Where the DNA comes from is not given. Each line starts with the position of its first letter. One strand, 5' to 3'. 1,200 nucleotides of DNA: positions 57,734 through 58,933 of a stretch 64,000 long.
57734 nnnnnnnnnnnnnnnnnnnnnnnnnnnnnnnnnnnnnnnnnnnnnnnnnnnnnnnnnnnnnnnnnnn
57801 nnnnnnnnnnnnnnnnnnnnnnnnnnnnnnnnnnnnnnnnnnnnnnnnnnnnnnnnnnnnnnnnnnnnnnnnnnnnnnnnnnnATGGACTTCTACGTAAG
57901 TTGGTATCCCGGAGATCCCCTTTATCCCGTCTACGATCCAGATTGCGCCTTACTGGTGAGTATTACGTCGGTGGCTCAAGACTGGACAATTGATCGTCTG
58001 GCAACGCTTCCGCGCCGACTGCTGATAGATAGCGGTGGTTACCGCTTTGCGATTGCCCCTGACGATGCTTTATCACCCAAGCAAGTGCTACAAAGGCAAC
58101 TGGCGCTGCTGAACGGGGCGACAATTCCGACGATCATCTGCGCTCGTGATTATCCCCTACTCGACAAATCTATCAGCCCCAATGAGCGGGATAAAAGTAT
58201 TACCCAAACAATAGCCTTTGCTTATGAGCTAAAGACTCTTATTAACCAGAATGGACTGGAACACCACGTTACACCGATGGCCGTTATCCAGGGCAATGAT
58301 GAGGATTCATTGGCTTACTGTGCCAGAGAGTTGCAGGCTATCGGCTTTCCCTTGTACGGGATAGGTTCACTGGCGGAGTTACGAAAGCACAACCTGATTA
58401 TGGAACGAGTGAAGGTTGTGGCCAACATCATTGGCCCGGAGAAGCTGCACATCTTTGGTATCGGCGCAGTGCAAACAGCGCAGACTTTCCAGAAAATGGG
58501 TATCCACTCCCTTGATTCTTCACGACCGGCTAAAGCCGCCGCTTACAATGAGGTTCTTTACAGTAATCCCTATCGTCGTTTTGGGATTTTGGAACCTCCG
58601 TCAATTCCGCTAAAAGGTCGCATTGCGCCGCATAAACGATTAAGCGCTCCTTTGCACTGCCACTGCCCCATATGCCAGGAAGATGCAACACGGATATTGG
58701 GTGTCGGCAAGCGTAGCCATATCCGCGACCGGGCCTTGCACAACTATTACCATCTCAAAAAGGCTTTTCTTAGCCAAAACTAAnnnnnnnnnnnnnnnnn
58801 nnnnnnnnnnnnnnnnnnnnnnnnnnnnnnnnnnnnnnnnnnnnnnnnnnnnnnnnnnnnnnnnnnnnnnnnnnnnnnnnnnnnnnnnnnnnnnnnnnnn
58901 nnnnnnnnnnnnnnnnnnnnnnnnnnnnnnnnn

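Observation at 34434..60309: Non-canonical Dpd-type 7-deazaguanine DNA modification/restriction island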

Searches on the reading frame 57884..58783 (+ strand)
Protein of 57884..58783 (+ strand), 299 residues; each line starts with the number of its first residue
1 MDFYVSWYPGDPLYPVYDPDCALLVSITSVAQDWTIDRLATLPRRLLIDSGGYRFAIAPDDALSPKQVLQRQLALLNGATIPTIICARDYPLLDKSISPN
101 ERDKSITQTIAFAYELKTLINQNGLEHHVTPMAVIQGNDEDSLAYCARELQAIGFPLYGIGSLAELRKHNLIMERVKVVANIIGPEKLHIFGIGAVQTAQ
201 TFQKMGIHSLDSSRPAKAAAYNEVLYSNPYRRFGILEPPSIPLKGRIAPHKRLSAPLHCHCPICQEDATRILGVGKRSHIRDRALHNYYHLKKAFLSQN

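Call 5: search_protein_families(library=pfam, proteins=[window:57884-58783:+], max_evalue=0.01)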
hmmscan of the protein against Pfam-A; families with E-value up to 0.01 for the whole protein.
window:57884-58783:+ (299 aa): 1 family
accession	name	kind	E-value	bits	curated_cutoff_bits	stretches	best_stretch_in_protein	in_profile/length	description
PF01702.25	TGT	-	7.6e-13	48.7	26.3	1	40-294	71-331/357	Queuine tRNA-ribosyltransferase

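Call 6: search_protein_families(library=padloc, proteins=[window:57884-58783:+], max_evalue=0.01)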
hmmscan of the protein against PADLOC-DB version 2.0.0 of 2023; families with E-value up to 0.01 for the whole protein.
window:57884-58783:+ (299 aa): 3 families
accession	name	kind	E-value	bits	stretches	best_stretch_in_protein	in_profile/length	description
PDLC02807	DpdA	-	1.4e-16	58.3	1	105-219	152-264/417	DpdA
PDLC02808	DpdA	-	4e-08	30.9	1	126-219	79-172/317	DpdA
PDLC02810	DpdA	-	0.0016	15.9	0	175-219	12-57/224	DpdA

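Call 13: search_protein_families(library=ncbifam, proteins=[window:57884-58783:+], max_evalue=0.01)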
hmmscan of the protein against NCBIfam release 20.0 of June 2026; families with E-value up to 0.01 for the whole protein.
window:57884-58783:+ (299 aa): 4 families
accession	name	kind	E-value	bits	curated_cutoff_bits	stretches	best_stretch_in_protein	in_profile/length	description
NF041059.1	DpdA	equivalog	7.6e-18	64.5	200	1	49-220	93-264/406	tRNA-guanine transglycosylase DpdA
TIGR00449.1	tgt_general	superfamily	9e-10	38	47.6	1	100-272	151-312/367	tRNA-guanine transglycosylase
TIGR00432.2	arcsn_tRNA_tgt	equivalog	1.3e-06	27.2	350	1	34-292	72-308/441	tRNA guanosine(15) transglycosylase TgtA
TIGR00430.1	Q_tRNA_tgt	equivalog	8.3e-06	25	306.75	1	98-265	149-306/368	tRNA guanosine(34) transglycosylase Tgt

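Call 14: search_protein_families(library=phrogs, proteins=[window:57884-58783:+], max_evalue=0.01)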
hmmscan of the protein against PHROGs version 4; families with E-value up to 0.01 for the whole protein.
window:57884-58783:+ (299 aa): 0 families

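Call 41: search_solved_structures(query=window:57884-58783:+, max_evalue=0.01, show_alignments=2)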
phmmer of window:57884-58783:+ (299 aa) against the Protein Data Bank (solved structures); distinct sequences matched with E-value up to 0.01: 1.
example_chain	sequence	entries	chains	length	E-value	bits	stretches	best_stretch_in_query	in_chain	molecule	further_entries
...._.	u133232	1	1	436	0.0028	20.2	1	128-220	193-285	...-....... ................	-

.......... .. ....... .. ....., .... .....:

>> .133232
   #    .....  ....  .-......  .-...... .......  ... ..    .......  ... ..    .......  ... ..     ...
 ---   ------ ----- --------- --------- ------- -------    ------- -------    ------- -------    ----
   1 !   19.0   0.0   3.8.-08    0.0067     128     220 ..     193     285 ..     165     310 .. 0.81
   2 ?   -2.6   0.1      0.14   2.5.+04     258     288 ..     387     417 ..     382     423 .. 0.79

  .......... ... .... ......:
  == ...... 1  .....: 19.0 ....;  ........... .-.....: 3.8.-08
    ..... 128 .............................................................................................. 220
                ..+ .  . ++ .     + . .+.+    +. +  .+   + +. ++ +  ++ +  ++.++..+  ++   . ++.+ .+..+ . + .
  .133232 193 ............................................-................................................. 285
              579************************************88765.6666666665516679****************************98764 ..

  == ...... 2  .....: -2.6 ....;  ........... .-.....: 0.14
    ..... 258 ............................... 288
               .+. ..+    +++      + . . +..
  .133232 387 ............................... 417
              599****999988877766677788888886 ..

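Call 42: find_homologous_proteins(query=window:57884-58783:+, max_evalue=0.001)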
Query window:57884-58783:+ (299 aa): 181 proteins with E <= 0.001 among 2284 candidates; the best 120 are listed.
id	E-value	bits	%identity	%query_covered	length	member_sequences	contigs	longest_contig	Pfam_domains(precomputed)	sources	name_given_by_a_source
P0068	5.8e-189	645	93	100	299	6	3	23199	PF01702.26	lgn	-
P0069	1.2e-171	588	84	100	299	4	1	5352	PF01702.26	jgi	-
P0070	3.1e-157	540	77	100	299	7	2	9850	PF01702.26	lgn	-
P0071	8.5e-156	536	77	99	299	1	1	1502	PF01702.26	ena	-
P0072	8.6e-156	536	78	99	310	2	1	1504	PF01702.26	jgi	jgi:7-cyano-7-deazaguanine tRNA-ribosyltransferase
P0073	1.1e-149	516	75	99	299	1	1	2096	PF01702.26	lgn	-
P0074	3.4e-147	508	73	100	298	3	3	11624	PF01702.26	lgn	-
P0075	9.5e-145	500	73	99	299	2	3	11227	PF01702.26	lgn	-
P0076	2.0e-143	495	71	99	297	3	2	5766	PF01702.26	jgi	jgi:7-cyano-7-deazaguanine tRNA-ribosyltransferase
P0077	4.9e-143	494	69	99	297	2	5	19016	PF01702.26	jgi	jgi:7-cyano-7-deazaguanine tRNA-ribosyltransferase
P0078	6.0e-143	494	71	99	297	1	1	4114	PF01702.26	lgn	-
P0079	9.7e-143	493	71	99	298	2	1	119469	PF01702.26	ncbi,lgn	-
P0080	2.3e-139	482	68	99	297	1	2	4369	PF01702.26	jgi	jgi:7-cyano-7-deazaguanine tRNA-ribosyltransferase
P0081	8.6e-139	480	70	99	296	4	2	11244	PF01702.26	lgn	-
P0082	1.7e-138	479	70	99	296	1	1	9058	PF01702.26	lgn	-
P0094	4.1e-130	451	68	99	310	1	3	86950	PF01702.26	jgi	jgi:tRNA-guanine family transglycosylase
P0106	1.5e-124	433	61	100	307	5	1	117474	PF01702.26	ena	-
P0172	3.3e-82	294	48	98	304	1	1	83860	PF01702.26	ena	-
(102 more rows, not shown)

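Call 43: find_encoding_contigs(protein=P0079, flank=10000, max_places=1)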
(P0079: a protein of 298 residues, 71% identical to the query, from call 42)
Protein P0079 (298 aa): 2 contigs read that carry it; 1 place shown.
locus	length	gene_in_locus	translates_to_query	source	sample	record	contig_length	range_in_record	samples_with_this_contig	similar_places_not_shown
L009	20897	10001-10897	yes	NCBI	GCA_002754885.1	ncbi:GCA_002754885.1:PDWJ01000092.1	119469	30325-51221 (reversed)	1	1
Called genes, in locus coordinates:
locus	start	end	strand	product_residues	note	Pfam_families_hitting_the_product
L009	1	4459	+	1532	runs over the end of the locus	PF00270:DEAD, PF04851:ResIII (faint), PF00271:Helicase_C (weak)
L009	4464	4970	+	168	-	PF13091:PLDc_2 (weak)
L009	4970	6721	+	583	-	PF28109:DpdD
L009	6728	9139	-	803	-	-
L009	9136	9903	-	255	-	-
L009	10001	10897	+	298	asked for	PF01702:TGT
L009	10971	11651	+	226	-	PF06508:QueC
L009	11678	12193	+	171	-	PF02592:Vut_1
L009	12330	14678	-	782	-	-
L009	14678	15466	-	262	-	-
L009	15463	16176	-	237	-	PF14386:DUF4417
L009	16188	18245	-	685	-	PF02534:T4SS-DNA_transf, PF10412:TrwB_AAD_bind, PF12696:TraG-D_C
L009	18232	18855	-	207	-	-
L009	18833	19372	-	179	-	-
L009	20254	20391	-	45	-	-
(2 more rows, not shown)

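Call 44: find_encoding_contigs(protein=P0094, flank=10000, max_places=1)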
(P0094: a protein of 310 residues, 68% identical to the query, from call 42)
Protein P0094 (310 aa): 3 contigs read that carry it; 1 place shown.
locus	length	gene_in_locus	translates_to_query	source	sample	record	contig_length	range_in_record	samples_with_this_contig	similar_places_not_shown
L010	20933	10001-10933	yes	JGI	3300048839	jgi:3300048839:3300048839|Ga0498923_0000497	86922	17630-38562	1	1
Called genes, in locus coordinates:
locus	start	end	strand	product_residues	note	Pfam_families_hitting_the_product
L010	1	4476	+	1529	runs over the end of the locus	PF00270:DEAD (faint), PF00271:Helicase_C (weak)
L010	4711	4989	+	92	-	-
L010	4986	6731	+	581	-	PF28109:DpdD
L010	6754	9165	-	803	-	PF13191:AAA_16 (faint), PF13401:AAA_22 (faint)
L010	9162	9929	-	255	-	-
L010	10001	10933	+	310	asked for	PF01702:TGT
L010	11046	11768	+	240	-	PF06508:QueC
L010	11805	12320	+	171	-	PF02592:Vut_1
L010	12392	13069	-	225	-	PF20582:UPF0758_N, PF04002:RadC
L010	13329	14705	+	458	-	PF07929:PRiA4_ORF3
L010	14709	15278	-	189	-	PF00239:Resolvase, PF02796:HTH_7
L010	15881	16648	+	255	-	PF00132:Hexapep, PF14602:Hexapep_2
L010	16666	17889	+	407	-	PF00535:Glycos_transf_2, PF10111:Glyco_tranf_2_2, PF13641:Glyco_tranf_2_3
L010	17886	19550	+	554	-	PF04055:Radical_SAM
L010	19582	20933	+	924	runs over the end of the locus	PF15892:BNR_4 (faint), PF13088:BNR_2 (weak)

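Call 45: find_encoding_contigs(protein=P0106, flank=10000, max_places=1)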
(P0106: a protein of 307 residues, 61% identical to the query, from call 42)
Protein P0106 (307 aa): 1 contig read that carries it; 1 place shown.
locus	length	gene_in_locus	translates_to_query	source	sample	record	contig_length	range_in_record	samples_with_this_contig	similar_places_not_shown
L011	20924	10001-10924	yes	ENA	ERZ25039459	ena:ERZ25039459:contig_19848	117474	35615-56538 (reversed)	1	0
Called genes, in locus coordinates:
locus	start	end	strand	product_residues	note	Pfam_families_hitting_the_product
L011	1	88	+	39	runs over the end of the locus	-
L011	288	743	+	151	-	-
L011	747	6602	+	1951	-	PF00270:DEAD, PF00271:Helicase_C, PF18731:HEPN_Swt1 (faint), PF09369:MZB (weak)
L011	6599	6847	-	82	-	-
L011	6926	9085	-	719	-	-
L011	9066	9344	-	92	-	-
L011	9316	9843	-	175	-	-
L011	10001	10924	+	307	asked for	PF01702:TGT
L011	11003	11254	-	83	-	-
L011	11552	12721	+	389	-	PF01935:DUF87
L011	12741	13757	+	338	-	PF13401:AAA_22 (faint)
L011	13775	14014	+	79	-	-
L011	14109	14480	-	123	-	-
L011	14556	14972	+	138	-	PF04307:YdjM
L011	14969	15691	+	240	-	-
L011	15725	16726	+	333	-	PF00565:SNase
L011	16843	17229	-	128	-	-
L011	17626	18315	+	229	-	-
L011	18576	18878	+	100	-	PF01954:AF2212-like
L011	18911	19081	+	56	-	-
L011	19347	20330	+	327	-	-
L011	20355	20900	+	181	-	-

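Call 51: search_dna_similar(query=window:57884-58783:+, collection=phages, mode=protein, max_rows=15, max_evalue=0.001)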
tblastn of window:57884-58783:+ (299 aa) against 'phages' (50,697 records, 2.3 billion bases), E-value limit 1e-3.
No match.

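Call 52: search_dna_similar(query=window:57884-58783:+, collection=plasmids, mode=protein, max_rows=15, max_evalue=0.001)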
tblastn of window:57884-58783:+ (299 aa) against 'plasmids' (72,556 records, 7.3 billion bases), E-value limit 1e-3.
Records with a match: 13; places in all: 16; records where one place covers at least 80% of the query: 2.
Best place of each record, by identity: <60% 13.
By first word of the organism name: Nostoc 2; Paenibacillus 1; Deinococcus 1; Natronosalvus 1; Natronococcus 1; Picosynechococcus 1; Halobaculum 1; Natronorubrum 1; Azospirillum 1; Scytonema 1; and 2 more.
By predicted mobility (MOB-suite, as given by PLSDB): non-mobilizable 9; conjugative 3; mobilizable 1.
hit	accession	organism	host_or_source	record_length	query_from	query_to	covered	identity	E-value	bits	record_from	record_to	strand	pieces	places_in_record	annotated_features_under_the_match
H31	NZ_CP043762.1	Paenibacillus sp. 37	whole organism,rhizosphere of Abies ...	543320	3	291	97%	32.8%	2e-44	168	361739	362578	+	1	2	queuine tRNA-ribosyltransferase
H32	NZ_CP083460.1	Deinococcus taeanensis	whole organism,coastal dune soil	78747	1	292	98%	28.2%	2e-19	96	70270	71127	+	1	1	hypothetical protein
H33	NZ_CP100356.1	Natronosalvus rutilus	cell culture,sediment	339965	49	266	73%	28.1%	6e-6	55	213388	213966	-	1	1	tRNA-guanine transglycosylase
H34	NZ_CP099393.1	Natronococcus sp. CG52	cell culture,salt lake sediment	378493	49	264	72%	26.5%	2e-4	50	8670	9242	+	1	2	tRNA-guanine transglycosylase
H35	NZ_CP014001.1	Picosynechococcus sp. PCC 73109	cell culture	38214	42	240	67%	28.2%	1e-6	57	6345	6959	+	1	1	tRNA-guanine transglycosylase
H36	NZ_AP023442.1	Nostoc sp. MS1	-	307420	61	238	60%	31.1%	1e-8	63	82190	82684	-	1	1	tRNA-guanine transglycosylase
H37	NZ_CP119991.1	Halobaculum marinum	cell culture,sediment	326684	46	266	74%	24.6%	8e-5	52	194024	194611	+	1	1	tRNA-guanine transglycosylase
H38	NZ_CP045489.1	Natronorubrum aibiense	single cell,Xinjiang Aibi Salt Lake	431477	49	264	72%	24.9%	8e-4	49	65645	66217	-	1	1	tRNA-guanine transglycosylase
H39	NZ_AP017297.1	Nostoc sp. NIES-3756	-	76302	61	233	58%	29.9%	4e-7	59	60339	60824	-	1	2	tRNA-guanine transglycosylase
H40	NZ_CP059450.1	Azospirillum brasilense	Prokaryotes,soil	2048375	49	215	56%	24.9%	2e-4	50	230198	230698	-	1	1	none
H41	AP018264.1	Scytonema sp. NIES-4073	-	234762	98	224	42%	27.3%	4e-5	52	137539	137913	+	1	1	tgt: queuine tRNA-ribosyltransferase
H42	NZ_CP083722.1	Bradyrhizobium sp. 41S5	Glycine max cv. AC Glengarry,Cell ...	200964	92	215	41%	26.6%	9e-5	51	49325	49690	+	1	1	dpdA: tRNA-guanine transglycosylase DpdA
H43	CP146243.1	Agrobacterium vitis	Vitis vinifera,cell culture,Grape gall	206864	75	215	47%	22.7%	2e-4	50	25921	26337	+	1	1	dpdA: tRNA-guanine transglycosylase DpdA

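Call 69: find_encoding_contigs(protein=P0172, flank=10000, max_places=1)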
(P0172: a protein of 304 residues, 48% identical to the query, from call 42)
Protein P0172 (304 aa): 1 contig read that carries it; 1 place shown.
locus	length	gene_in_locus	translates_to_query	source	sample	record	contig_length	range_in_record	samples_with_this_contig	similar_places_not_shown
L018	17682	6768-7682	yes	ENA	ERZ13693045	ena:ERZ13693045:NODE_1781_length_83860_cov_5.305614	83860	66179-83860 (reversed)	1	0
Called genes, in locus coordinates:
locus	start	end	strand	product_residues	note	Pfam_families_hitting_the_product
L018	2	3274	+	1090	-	?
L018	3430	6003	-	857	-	-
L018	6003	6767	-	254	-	-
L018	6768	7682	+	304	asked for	PF01702:TGT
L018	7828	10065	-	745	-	-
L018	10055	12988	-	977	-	PF13809:Tubulin_2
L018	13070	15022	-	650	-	PF13519:VWA_2 (weak)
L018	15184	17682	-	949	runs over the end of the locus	PF05729:NACHT, PF13646:HEAT_2, PF13646:HEAT_2, PF02985:HEAT (weak), PF03130:HEAT_PBS (weak), PF13646:HEAT_2, PF13646:HEAT_2, PF03130:HEAT_PBS (weak), +3 more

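Call 71: predict_structure(alignment_id=A3)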
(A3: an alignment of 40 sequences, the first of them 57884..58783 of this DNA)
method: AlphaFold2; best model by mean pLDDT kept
length: 299 residues; sequences in the alignment: 40
mean_pLDDT: 92.0   pTM: 0.89
mean pLDDT of the five models: 92.0, 91.6, 91.4, 91.0, 90.1
residues with pLDDT >= 90: 222; 70-90: 73; 50-70: 3; < 50: 1
segments of 3 or more residues with pLDDT < 50: none
pLDDT, mean of each block of 10 residues (from residue 1): 92 94 96 94 97 90 96 95 96 86 94 98 95 95 97 97 77 94 97 86 93 79 91 88 80 94 95 92 95 82
secondary structure, 60 per line:
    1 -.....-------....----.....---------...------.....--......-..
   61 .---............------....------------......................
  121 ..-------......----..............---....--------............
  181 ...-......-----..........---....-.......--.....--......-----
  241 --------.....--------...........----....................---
elements in order: E2-6 H14-17 E22-26 E45-49 H52-57 H65-76 E83-86 H99-122 E130-135 H140-153 E157-160 H169-183 E188-190 H196-205 E209-212 H214-220 E223-227 E230-235 H262-272 H277-296

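Call 74: fold_search(model_id=the predicted structure, library=pdb)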
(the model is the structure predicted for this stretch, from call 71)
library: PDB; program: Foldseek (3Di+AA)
matches with E <= 10: 1768; with E <= 0.001: 245
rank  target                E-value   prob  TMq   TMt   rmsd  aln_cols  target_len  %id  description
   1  2pot                  5.2e-14  1.00  0.76  0.65   4.5       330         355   18  tRNA guanine transglycosylase (TGT) E235Q mutant in complex with guanine (released 2007-10-30)
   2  7a9e                  6.2e-14  1.00  0.76  0.61   4.1       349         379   16  tRNA-guanine transglycosylase C158S/C281S/Y330C/H333A mutant in complex with ethyl methyl sulfone (released 2021-06-16)
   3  6ygv                  6.2e-14  1.00  0.76  0.63   4.1       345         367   16  tRNA-Guanine Transglycosylase (TGT) in co-crystallized complex with (E)-N-ethyl-4-oxo-4-phenylbut-2-enamide (released 2020-04-08)
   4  4dy1                  6.2e-14  1.00  0.74  0.61   4.5       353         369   16  tRNA-guanine transglycosylase F92C C158S C281S mutant (released 2013-03-27)
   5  7a0b                  9.0e-14  1.00  0.77  0.62   4.1       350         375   16  tRNA-guanine transglycosylase C158S/C281S/Y330C/H333A mutant in complex with rac-trans-3,4-dihydroxysulfolane (released 2021-06-16)
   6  7a3x                  9.0e-14  1.00  0.76  0.64   4.0       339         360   16  tRNA-guanine transglycosylase C158S/C281S/Y330C/H333A mutant in complex with sulfolane (released 2021-06-16)
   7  7adn                  9.0e-14  1.00  0.75  0.61   4.4       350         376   16  apo tRNA-guanine transglycosylase C158S/C281S/Y330C/H333A mutant (released 2021-06-16)
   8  3bl3                  9.5e-14  1.00  0.77  0.64   3.6       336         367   16  tRNA guanine transglycosylase V233G mutant apo structure (released 2008-12-16)
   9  6rkt                  1.1e-13  1.00  0.75  0.63   4.3       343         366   17  Crystal Structure of TGT in complex with N2-methyl-1H,7H,8H-imidazo[4,5-g]quinazoline-2,6-diamine (released 2020-06-03)
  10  7a4k                  1.1e-13  1.00  0.75  0.60   4.4       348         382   16  tRNA-guanine transglycosylase C158S/C281S/Y330C/H333A mutant in complex with tetramethylene sulfoxide (released 2021-06-16)
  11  1ozm                  1.3e-13  1.00  0.75  0.62   4.1       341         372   15  Y106F mutant of Z. mobilis TGT (released 2003-09-30)
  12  4jbr                  1.5e-13  1.00  0.77  0.63   3.7       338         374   15  tRNA-guanine transglycosylase Y330C mutant as covalently linked dimer in space group P6(5)22 (released 2014-03-19)
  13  7a4x                  1.5e-13  1.00  0.75  0.61   4.1       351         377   16  tRNA-guanine transglycosylase C158S/C281S/Y330C/H333A mutant in complex with dimethyl sulfoxide (released 2021-06-16)
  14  2nso                  2.0e-13  1.00  0.73  0.61   4.8       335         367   16  Trna-gunanine-transglycosylase (TGT) mutant Y106F, C158V, A232S, V233G- APO-Structure (released 2007-12-04)
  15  2pwu                  2.0e-13  1.00  0.75  0.64   4.2       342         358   17  tRNA guanine transglycosylase in complex with guanine (released 2007-10-30)
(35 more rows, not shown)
